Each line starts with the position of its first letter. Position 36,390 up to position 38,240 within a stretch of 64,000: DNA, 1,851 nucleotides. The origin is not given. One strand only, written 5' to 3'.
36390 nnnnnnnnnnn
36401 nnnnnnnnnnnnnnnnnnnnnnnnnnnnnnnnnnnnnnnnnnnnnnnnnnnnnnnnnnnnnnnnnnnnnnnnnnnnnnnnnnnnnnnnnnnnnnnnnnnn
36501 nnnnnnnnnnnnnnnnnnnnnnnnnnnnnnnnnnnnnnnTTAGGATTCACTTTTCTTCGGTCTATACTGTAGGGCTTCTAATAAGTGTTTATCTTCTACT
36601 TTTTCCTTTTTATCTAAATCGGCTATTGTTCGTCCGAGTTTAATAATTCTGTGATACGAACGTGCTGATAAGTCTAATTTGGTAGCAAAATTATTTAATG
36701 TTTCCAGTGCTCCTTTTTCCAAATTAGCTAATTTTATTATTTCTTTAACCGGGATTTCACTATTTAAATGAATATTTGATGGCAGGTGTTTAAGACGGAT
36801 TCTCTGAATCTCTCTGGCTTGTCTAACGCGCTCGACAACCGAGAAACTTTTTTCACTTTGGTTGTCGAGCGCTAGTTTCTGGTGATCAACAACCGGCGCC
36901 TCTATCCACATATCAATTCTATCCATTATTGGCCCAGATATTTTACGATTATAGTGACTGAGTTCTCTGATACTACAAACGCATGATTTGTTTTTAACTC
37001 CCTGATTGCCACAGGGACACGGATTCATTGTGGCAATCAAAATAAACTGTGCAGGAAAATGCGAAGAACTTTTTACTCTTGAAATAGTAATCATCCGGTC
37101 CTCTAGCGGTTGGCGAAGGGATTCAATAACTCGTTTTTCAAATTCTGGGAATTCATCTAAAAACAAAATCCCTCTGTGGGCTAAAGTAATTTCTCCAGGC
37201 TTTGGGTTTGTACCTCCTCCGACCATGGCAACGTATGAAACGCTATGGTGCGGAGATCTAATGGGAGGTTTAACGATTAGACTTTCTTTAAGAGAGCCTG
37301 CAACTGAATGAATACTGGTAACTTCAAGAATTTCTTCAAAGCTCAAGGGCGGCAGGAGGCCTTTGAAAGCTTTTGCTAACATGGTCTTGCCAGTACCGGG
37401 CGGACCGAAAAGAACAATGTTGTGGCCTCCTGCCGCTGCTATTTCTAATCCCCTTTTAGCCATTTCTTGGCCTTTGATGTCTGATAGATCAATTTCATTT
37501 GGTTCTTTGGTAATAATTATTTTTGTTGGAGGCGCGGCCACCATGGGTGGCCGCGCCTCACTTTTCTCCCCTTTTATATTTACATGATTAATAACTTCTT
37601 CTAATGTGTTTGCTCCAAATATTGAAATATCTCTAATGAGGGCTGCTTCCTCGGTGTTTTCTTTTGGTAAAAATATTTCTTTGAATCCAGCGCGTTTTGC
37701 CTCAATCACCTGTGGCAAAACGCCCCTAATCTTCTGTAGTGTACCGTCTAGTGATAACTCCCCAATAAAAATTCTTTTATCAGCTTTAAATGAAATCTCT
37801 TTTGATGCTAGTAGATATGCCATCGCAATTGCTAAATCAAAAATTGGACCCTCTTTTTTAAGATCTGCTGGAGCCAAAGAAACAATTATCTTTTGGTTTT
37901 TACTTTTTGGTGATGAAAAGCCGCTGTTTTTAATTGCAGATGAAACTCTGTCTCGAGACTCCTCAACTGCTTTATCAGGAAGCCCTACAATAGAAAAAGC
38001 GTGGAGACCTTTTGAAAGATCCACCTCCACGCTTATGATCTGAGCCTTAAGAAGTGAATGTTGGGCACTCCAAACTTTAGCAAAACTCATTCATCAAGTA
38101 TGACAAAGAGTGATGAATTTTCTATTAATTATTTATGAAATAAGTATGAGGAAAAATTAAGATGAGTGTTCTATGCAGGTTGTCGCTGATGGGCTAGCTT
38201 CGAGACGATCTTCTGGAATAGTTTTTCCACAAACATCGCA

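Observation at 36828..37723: comM/yifB carries five separate strong hairpins within 900 nt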

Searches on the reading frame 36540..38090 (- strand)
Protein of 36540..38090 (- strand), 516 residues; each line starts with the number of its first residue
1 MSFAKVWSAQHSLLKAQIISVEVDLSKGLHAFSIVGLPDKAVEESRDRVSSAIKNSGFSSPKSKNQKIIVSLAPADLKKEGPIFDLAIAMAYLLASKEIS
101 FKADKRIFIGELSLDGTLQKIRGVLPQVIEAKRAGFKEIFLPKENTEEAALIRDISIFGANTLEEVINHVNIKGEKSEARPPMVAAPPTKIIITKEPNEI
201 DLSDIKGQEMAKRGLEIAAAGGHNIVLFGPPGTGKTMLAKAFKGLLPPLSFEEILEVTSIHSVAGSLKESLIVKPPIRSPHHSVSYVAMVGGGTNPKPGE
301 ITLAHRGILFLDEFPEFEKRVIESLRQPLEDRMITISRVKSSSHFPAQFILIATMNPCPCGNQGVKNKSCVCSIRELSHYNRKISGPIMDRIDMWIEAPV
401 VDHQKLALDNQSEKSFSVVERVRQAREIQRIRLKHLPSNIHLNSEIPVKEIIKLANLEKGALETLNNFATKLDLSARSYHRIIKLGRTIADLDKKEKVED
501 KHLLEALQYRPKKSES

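Call 8: find_encoding_contigs(protein=window:36540-38090:-, flank=10000, max_places=6)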
Protein window:36540-38090:- (516 aa): 1 contig read that carries it; 1 place shown.
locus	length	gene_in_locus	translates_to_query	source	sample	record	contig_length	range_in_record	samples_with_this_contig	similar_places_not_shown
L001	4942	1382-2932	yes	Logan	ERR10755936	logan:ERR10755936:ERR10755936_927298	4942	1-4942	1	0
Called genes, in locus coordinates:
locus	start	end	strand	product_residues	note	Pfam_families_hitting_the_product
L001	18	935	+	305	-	-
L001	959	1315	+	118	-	PF01258:zf-dskA_traR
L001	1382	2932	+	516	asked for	PF05362:Lon_C, PF13541:ChlI, PF00158:Sigma54_activat (faint), PF00493:MCM (faint), PF01078:Mg_chelatase, PF07728:AAA_5, PF13335:Mg_chelatase_C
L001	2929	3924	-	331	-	PF01476:LysM, PF23446:LysM1_NFP_LYK (faint), PF23473:LysM3_LYK4_5 (weak), PF01476:LysM, PF01551:Peptidase_M23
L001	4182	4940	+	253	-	?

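Call 12: find_related_loci(query=window:36540-38090:-, collection=genome_contigs, flank=3000)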
Query window:36540-38090:- (516 aa) in genome_contigs; peptide patterns used: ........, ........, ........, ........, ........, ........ (x = any residue, [..] = any of these).
599 stretches matched a pattern (row limit reached: there are more); 538 encode a relative of the query (tblastn E <= 1e-3); the best 80 are kept; 80 distinct loci.
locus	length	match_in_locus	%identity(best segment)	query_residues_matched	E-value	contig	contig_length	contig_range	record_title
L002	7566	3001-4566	63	1-515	0e+0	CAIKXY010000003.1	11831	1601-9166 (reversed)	uncultured bacterium isolate E14_bin-0799 genome assembly, contig: bin-0799:03/15, whole genome shotgun sequence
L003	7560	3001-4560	63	1-515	0e+0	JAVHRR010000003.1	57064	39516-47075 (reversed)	MAG: Candidatus Paceibacterota bacterium isolate WB02no4_35_12 NODE_113_length_57064_cov_7.567191, whole genome shotgun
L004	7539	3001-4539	62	1-512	0e+0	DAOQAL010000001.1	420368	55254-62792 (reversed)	MAG TPA_asm: Candidatus Paceibacterota bacterium isolate AMR_MDS_1263 NODE_1_length_420368_cov_23.229993, whole genome s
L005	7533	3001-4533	62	1-512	0e+0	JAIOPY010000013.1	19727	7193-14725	MAG: Candidatus Nomurabacteria bacterium isolate LakeFargette_0920_ALND_MAG_36_7 LacPavin_0920_ALND_scaffold_65345, whol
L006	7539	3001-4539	63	1-512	0e+0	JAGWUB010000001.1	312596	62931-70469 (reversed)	MAG: Patescibacteria group bacterium isolate REEB387 contig-150_4, whole genome shotgun sequence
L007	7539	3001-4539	61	1-514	0e+0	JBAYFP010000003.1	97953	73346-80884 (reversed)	MAG: Candidatus Paceibacterota bacterium isolate SO_2016_GW1_104 scaffold00495_OW334_2016, whole genome shotgun sequence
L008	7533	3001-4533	62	1-512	0e+0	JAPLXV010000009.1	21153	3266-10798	MAG: Candidatus Nomurabacteria bacterium isolate LacPavin_0419_WC90_MAG_34_11 LacPavin_0419_WC90_scaffold_325398, whole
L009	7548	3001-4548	66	1-512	0e+0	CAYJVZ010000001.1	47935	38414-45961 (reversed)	MAG TPA_asm: uncultured Candidatus Saccharibacteria bacterium isolate ERP125453_co1_471 genome assembly, contig: NODE_52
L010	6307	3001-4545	61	1-512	0e+0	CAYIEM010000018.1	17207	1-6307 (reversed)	MAG TPA_asm: uncultured Candidatus Saccharibacteria bacterium isolate ERP119705_co1_285 genome assembly, contig: NODE_38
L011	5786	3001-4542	61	1-512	0e+0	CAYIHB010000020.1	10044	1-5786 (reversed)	MAG TPA_asm: uncultured Candidatus Saccharibacteria bacterium isolate ERP119705_co20_272 genome assembly, contig: NODE_8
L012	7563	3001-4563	61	1-512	0e+0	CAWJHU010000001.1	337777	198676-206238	MAG: Candidatus Nomurabacteria bacterium isolate MFD03726.bin.1.76 genome assembly, contig: contig_15232, whole genome s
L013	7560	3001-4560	61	1-514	0e+0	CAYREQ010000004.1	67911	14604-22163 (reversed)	MAG TPA_asm: uncultured Candidatus Saccharibacteria bacterium isolate SRP278252_co2_640 genome assembly, contig: NODE_63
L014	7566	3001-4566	63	1-515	0e+0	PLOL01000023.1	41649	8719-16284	MAG: Patescibacteria group bacterium isolate bog_1341 73.20120700_S3X.70_contig_11074, whole genome shotgun sequence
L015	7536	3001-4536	61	1-512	0e+0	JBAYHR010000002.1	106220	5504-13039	MAG: Candidatus Paceibacterota bacterium isolate SO_2016_GW1_154 scaffold00428_OW334_2016, whole genome shotgun sequence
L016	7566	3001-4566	62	1-515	0e+0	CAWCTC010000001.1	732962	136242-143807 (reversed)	MAG: uncultured bacterium isolate MFD01476.bin.2.188 genome assembly, contig: contig_65275, whole genome shotgun sequenc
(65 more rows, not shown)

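Call 14: find_related_loci(query=window:36540-38090:-, collection=metagenome_contigs, flank=10000)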
Query window:36540-38090:- (516 aa) in metagenome_contigs; peptide patterns used: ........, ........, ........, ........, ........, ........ (x = any residue, [..] = any of these).
600 stretches matched a pattern (row limit reached: there are more); 527 encode a relative of the query (tblastn E <= 1e-3); the best 80 are kept; 80 distinct loci.
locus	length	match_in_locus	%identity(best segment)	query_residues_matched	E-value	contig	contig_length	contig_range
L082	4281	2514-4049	69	1-514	0e+0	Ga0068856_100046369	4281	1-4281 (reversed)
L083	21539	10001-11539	62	1-512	0e+0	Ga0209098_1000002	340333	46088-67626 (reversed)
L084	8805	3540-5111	61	1-512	0e+0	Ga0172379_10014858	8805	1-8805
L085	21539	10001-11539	61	1-514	0e+0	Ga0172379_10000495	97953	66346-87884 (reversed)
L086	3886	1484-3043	63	1-514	0e+0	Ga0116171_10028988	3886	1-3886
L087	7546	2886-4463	62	1-513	0e+0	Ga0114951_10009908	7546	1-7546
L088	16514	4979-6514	61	1-512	0e+0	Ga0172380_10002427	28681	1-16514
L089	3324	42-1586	61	1-512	0e+0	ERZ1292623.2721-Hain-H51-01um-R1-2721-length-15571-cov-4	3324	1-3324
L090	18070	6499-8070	60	1-514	0e+0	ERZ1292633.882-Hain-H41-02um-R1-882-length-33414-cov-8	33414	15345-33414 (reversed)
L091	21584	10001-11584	61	1-512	0e+0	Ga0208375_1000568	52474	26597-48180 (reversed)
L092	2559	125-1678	60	1-512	0e+0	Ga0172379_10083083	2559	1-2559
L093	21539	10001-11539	61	1-512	0e+0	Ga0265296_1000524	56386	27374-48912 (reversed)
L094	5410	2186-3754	62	1-512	0e+0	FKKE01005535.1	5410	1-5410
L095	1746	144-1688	60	1-515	0e+0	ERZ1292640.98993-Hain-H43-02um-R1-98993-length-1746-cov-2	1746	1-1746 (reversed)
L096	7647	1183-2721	61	1-512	0e+0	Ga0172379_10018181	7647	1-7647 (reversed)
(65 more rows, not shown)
